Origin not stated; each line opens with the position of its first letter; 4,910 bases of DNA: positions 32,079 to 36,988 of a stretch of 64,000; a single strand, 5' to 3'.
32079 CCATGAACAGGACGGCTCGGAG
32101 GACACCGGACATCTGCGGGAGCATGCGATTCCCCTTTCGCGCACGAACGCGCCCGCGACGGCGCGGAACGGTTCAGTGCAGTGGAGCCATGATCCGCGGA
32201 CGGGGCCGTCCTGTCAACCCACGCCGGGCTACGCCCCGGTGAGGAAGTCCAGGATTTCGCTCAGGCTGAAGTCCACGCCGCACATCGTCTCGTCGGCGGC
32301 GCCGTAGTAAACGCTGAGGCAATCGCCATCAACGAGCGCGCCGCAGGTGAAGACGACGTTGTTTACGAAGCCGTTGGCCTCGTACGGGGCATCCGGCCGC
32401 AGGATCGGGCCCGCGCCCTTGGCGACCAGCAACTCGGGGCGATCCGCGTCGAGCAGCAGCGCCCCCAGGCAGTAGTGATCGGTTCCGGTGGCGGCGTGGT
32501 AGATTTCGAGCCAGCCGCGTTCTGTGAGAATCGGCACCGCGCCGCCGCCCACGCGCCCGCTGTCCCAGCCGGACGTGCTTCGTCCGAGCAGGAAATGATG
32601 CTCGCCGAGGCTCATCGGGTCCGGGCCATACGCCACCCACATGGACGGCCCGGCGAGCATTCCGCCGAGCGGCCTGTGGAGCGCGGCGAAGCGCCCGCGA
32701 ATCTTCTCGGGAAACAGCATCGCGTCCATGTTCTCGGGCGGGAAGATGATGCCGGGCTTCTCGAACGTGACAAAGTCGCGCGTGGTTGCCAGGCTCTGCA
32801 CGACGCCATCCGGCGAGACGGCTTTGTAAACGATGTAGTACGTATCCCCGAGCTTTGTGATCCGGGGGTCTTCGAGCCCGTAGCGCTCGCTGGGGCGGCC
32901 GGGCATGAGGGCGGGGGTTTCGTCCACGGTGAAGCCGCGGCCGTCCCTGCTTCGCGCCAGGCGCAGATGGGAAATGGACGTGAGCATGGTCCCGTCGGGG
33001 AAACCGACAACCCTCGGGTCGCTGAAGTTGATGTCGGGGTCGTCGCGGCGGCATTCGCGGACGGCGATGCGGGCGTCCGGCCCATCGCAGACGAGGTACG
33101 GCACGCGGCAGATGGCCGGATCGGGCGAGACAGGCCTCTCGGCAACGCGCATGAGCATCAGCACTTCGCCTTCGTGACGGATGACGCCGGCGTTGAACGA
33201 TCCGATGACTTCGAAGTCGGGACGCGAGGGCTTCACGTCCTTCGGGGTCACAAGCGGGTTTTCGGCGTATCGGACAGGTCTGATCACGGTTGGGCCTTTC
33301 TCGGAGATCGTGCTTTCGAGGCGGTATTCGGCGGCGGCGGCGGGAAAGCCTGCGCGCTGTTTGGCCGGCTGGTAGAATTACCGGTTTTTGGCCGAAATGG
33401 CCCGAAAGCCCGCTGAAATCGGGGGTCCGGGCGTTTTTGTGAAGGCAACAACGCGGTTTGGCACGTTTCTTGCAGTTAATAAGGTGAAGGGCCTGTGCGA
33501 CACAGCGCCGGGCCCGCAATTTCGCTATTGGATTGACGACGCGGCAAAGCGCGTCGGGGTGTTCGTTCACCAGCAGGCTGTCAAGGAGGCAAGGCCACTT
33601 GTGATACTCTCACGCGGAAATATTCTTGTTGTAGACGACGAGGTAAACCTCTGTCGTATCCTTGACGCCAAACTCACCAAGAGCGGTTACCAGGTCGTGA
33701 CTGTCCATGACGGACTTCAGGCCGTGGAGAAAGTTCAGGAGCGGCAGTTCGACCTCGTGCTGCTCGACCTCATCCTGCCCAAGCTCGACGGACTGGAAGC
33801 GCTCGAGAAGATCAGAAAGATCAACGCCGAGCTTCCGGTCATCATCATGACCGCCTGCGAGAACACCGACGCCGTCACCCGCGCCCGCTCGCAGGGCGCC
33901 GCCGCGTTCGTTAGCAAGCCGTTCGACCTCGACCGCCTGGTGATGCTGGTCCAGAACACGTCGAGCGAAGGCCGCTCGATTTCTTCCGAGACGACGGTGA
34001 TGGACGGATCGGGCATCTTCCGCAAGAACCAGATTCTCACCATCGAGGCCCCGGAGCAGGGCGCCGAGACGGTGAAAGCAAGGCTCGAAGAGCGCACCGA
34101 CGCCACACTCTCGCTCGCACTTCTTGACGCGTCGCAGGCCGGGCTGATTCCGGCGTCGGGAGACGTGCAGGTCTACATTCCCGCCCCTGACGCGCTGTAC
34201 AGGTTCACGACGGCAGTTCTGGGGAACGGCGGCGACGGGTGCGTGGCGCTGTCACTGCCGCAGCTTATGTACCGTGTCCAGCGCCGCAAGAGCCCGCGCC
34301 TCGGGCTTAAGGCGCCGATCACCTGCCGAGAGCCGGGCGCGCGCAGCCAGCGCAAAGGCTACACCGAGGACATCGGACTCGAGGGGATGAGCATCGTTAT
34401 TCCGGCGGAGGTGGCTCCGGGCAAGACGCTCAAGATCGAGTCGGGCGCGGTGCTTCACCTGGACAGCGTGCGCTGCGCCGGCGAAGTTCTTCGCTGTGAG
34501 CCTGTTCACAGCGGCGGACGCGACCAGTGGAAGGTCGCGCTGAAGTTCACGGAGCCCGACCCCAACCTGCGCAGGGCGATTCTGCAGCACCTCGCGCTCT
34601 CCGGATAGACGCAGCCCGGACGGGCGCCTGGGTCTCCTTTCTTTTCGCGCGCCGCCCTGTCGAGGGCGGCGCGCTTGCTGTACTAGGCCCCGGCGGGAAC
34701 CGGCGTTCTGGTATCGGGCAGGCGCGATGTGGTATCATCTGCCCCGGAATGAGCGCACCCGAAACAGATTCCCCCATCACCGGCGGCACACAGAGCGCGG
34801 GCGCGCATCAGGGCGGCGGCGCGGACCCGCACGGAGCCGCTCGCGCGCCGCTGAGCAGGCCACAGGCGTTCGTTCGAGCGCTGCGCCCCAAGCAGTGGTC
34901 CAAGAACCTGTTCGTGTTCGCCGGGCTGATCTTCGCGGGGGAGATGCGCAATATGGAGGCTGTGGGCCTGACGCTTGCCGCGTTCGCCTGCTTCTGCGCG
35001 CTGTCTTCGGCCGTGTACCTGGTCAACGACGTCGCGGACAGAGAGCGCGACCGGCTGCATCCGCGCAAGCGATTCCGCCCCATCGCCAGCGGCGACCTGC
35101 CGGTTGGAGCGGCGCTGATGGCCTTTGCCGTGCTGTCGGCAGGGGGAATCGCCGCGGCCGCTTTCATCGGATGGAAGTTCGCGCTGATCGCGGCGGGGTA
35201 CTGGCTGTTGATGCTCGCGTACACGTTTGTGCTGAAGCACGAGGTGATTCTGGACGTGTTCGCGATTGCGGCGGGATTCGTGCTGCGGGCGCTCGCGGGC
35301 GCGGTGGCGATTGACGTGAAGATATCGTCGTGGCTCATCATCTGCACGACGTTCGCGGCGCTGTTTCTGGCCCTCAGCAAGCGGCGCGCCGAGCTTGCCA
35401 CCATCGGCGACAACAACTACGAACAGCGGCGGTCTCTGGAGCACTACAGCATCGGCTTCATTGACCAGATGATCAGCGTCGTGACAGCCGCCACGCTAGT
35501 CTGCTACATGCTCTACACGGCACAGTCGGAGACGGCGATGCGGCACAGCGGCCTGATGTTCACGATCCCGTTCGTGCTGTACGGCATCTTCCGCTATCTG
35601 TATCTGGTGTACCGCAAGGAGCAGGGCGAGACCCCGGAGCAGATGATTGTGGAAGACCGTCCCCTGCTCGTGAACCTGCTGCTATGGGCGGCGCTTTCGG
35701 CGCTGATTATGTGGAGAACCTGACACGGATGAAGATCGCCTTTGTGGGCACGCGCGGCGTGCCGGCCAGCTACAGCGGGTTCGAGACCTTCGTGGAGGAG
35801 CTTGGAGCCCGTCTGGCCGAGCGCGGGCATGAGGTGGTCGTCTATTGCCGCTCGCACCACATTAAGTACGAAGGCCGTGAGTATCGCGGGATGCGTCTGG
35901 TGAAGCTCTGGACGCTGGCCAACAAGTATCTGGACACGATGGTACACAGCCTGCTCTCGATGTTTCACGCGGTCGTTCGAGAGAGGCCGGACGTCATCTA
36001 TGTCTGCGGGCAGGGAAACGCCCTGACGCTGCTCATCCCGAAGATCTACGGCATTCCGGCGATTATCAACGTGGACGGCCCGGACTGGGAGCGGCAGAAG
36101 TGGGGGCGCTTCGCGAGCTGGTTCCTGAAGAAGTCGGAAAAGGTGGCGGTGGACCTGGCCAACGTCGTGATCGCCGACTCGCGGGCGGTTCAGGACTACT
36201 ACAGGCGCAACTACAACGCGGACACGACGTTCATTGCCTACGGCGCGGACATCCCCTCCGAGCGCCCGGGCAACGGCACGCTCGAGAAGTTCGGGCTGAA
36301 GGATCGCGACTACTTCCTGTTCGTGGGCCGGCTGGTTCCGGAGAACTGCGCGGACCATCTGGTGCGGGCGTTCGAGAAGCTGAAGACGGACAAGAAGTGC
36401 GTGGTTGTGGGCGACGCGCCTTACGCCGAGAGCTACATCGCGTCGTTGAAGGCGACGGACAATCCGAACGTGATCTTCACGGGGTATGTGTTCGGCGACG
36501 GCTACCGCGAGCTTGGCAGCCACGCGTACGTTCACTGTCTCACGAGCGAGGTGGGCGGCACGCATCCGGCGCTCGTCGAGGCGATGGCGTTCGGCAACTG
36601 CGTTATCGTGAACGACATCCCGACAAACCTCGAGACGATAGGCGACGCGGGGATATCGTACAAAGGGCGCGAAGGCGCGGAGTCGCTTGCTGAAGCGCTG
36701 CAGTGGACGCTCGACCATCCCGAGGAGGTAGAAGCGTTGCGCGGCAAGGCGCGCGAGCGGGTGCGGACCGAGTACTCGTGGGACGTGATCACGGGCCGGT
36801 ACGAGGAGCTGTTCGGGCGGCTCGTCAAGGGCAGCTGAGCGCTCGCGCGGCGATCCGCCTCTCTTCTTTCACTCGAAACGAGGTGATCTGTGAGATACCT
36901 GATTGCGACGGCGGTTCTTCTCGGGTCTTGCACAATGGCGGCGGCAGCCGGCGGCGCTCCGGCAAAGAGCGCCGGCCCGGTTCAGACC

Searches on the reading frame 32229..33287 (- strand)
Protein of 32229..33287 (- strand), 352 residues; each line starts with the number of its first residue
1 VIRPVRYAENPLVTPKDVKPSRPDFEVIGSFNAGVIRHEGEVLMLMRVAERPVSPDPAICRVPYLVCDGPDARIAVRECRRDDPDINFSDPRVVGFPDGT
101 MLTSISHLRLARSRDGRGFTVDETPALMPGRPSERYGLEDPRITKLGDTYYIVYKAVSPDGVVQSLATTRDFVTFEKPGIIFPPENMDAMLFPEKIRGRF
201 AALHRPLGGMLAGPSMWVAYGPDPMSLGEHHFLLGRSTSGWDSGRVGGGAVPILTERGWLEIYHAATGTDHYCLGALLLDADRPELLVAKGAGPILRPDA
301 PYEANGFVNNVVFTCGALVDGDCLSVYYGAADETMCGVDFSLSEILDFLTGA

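Call 35: search_protein_families(library=pfam, proteins=[window:32229-33287:-])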
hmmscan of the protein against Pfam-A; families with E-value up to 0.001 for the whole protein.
window:32229-33287:- (352 aa): 1 family
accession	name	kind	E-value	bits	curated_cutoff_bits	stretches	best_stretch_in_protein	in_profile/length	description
PF04041.19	Glyco_hydro_130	-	1.8e-44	152.4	26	1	107-349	68-318/320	beta-1,4-mannooligosaccharide phosphorylase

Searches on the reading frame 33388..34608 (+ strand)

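Call 35: search_protein_families(library=pfam, proteins=[window:33388-34608:+])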
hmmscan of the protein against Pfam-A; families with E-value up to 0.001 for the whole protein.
window:33388-34608:+ (406 aa): 2 families
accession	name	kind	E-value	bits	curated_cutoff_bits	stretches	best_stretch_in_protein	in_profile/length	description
PF00072.30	Response_reg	-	4.6e-29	101.3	30.2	1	79-188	1-110/111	Response regulator receiver domain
PF07238.19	PilZ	-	7e-14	52.4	22.5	1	298-402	1-100/102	PilZ domain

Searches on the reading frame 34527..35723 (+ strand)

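Call 82: search_protein_families(library=pfam, proteins=[window:34527-35723:+], max_evalue=0.001)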
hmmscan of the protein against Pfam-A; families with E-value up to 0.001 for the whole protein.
window:34527-35723:+ (398 aa): 1 family
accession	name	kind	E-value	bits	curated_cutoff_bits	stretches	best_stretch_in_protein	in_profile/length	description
PF01040.23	UbiA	-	4.4e-27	95.4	34.2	1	129-370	4-241/250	UbiA prenyltransferase family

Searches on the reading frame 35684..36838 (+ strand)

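Call 35: search_protein_families(library=pfam, proteins=[window:35684-36838:+])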
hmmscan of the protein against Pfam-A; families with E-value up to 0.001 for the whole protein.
window:35684-36838:+ (384 aa): 6 families
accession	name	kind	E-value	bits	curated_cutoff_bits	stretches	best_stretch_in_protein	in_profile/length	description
PF09314.17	DUF1972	-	9.5e-21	74.7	25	1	18-189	4-186/186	Domain of unknown function (DUF1972)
PF00534.26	Glycos_transf_1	-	2.2e-20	73.3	26.4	1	205-359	11-172/172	Glycosyl transferases group 1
PF13692.12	Glyco_trans_1_4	-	1e-19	71.7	27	1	210-344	3-141/142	Glycosyl transferases group 1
PF13579.12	Glyco_trans_4_4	-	1e-17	65.4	29.7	1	32-180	2-148/158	Glycosyl transferase 4-like domain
PF13439.12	Glyco_transf_4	-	1e-15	58.6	28.5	1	31-180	2-155/170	Glycosyltransferase Family 4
PF13524.12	Glyco_trans_1_2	-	1.7e-08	35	25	1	230-367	6-136/144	Glycosyl transferase-like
